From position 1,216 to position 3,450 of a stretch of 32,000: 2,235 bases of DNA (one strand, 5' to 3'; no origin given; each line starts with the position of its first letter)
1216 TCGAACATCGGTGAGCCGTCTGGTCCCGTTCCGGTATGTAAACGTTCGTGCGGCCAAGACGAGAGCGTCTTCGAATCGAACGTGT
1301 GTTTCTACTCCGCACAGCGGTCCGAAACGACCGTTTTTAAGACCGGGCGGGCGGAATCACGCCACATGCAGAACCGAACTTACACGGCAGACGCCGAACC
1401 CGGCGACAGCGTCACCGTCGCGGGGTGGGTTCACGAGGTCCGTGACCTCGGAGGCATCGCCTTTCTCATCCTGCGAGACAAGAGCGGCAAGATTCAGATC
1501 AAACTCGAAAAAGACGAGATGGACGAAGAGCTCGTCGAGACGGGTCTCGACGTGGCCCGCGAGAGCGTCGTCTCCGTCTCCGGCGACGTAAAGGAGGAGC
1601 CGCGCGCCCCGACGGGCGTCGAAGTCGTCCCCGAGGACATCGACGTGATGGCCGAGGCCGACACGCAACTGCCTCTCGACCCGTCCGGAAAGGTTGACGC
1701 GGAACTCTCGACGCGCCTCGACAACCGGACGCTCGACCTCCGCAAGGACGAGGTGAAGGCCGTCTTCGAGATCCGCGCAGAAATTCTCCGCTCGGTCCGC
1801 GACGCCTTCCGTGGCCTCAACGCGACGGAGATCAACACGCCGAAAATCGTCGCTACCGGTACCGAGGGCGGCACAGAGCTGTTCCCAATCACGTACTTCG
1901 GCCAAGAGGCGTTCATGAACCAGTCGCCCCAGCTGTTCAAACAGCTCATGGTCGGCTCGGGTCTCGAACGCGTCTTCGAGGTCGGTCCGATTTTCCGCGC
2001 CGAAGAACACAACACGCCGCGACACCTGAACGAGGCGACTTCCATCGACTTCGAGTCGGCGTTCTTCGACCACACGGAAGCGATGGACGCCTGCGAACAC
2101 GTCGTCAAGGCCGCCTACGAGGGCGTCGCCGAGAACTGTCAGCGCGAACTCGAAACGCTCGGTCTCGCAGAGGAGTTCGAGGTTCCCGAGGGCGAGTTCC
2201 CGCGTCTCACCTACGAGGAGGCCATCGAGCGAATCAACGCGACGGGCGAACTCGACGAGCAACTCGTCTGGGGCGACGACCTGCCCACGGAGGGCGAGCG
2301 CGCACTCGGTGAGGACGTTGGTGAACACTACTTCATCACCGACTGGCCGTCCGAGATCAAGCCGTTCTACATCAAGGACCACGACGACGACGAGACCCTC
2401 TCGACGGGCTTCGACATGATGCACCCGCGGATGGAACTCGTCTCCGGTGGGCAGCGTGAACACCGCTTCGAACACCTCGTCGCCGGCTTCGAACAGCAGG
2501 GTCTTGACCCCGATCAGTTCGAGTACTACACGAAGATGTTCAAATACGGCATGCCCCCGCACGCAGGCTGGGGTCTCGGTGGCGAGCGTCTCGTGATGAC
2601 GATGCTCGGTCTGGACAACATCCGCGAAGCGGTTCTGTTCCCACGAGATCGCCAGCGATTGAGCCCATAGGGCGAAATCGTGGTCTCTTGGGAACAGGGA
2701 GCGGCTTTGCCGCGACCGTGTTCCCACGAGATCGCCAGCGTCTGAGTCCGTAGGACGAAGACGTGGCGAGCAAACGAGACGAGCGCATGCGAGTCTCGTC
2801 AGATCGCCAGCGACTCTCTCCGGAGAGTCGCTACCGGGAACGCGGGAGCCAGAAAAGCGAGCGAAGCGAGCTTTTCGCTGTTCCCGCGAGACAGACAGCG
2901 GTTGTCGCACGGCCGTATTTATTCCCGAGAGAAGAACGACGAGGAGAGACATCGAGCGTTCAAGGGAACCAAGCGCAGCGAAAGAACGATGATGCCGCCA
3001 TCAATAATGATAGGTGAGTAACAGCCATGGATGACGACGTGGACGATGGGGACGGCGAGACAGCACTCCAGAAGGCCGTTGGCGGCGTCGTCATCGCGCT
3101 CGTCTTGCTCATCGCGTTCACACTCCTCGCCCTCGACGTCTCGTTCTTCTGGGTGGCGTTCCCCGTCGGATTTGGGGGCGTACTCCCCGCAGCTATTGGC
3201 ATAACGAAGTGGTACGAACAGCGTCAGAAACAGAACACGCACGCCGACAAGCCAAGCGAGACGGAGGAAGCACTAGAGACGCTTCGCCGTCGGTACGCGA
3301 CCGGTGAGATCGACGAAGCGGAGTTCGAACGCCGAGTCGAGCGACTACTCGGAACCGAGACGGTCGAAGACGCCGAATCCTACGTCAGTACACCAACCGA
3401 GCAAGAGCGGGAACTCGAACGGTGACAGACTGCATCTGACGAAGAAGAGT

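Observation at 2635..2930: Array of displaced aspS C-terminal coding cassettes that differ only by synonymous codons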

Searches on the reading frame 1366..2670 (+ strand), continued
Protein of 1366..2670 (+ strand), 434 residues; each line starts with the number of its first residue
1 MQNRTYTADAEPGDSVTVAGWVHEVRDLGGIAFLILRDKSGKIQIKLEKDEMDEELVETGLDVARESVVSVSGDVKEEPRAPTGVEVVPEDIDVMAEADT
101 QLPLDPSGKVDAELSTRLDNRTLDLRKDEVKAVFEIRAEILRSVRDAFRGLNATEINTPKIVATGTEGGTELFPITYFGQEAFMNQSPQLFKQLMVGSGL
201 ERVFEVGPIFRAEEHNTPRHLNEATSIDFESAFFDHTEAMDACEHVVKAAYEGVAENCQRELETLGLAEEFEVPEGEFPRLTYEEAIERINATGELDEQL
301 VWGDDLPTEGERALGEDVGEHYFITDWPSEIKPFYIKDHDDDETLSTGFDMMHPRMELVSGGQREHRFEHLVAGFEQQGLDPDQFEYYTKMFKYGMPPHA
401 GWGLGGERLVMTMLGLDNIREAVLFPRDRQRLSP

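Call 62: search_protein_families(library=pfam, proteins=[L001:11621-12208:+, L012:11468-12088:+, L058:11844-12785:+, L060:11400-12398:-, L051:11409-12932:-, L068:11528-12073:+, L074:10381-11445:+, L042:11591-12097:+, L042:12477-13712:+, L012:13148-13660:-], max_evalue=0.001)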
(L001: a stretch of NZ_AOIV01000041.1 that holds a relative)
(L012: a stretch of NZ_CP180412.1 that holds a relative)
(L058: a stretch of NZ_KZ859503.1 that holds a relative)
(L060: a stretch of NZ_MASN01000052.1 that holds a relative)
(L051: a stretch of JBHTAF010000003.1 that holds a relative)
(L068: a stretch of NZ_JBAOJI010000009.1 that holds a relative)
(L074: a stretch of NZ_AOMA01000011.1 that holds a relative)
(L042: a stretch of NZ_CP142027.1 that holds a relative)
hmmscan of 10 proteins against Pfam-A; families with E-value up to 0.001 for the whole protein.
L001:11621-12208:+ (196 aa): 0 families

L012:11468-12088:+ (207 aa): 0 families

L058:11844-12785:+ (314 aa): 2 families
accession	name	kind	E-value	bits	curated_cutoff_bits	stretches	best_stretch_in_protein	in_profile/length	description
PF01694.28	Rhomboid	-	2e-27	96.6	22.6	1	133-279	4-140/143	Rhomboid domain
PF01428.23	zf-AN1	-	1.5e-12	47.8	27.9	1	4-40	1-39/40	AN1-like Zinc finger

L060:11400-12398:- (333 aa): 0 families

L051:11409-12932:- (508 aa): 0 families

L068:11528-12073:+ (182 aa): 6 families
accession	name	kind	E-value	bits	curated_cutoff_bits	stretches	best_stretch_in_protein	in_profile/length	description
PF00013.35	KH_1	-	6.8e-14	51.8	21.5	2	3-40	3-41/66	KH domain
PF21800.4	KH_KRR1_2nd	-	1.2e-09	38.4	27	1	82-148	2-68/91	KRR1 small subunit processome component, second KH domain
PF22891.2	KH_PNO1_2nd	-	1.4e-08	35.2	27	1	83-163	5-83/90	Eukaryotic type KH-domain (KH-domain type I) (327.11.2)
PF22675.2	KH-I_KHDC4-BBP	-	6.9e-06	26.3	30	0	102-142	8-48/76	KHDC4/BBP-like, KH-domain type I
PF07650.23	KH_2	-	2e-05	24.8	22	0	8-49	33-75/78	KH domain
PF17903.8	KH_KRR1_1st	-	0.00071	20.1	23.4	0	20-78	20-81/81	Krr1 KH1 domain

L074:10381-11445:+ (355 aa): 4 families
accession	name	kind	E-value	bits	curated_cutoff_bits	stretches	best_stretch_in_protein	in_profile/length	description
PF00107.32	ADH_zinc_N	-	1.2e-25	90.4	31.8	1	182-311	1-127/129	Zinc-binding dehydrogenase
PF08240.17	ADH_N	-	1.6e-24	86.6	23.5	1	25-134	2-98/104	Alcohol dehydrogenase GroES-like domain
PF13602.12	ADH_zinc_N_2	-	4.8e-06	28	27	1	214-345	1-130/134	Zinc-binding dehydrogenase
PF01262.27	AlaDh_PNT_C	-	0.00022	21.2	23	1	168-230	25-89/214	Alanine dehydrogenase/PNT, C-terminal domain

L042:11591-12097:+ (169 aa): 3 families
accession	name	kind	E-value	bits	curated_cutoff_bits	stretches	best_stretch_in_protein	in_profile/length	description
PF13673.13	Acetyltransf_10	-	4.5e-15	56.2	23.6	1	32-159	3-127/128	Acetyltransferase (GNAT) domain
PF00583.31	Acetyltransf_1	-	2.5e-12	47.5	20.7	1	52-136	24-116/116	Acetyltransferase (GNAT) family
PF13508.13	Acetyltransf_7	-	3.3e-11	43.9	27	1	61-137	3-83/84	Acetyltransferase (GNAT) domain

L042:12477-13712:+ (412 aa): 0 families

L012:13148-13660:- (170 aa): 0 families
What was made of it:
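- Tried and rejected: Pfam on 10 first-neighbour representatives found rhomboid, KH, ADH and GNAT domains or nothing (call 62).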

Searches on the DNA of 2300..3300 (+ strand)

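Call 5: search_rna_families(source=window, start=2300, end=3300, threshold=evalue, max_evalue=10)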
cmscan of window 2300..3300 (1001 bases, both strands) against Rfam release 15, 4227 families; matches with E-value up to 10: 2.
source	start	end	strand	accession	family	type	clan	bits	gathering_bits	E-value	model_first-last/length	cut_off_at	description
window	2678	2737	+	RF03366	mir-3122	Gene; miRNA;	-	18.3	92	2.8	1-73/73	no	mir-3122 microRNA precursor family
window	2457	2505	+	RF02224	sX5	Gene; sRNA;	-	16.9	50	0.82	1-49/49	no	Xanthomonadaceae sRNA sX5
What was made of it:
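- On Described structured RNA family (Rfam 15): Only two noise hits, at E = 0.8 and E = 2.8 and far below the gathering scores (call 5).
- No Rfam family matches (call 5).
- Tried and rejected: Rfam search of the region (call 5).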

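Call 39: search_dna_similar(query=window:2620-2960:+, collection=phages, mode=distant, max_evalue=0.01)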
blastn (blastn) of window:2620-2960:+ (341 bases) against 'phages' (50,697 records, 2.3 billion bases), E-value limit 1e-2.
No match.

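Call 40: search_dna_similar(query=window:2620-2960:+, collection=plasmids, mode=distant, max_evalue=0.01)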
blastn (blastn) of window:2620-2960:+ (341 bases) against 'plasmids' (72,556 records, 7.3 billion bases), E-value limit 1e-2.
No match.
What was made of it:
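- On Integrase-mediated att-site remnant array: Phage and plasmid blastn found no match (calls 39, 40).
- Phage and plasmid searches found nothing (calls 39, 40).
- Tried and rejected: Phage and plasmid collections (calls 39, 40). blastn found no match.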
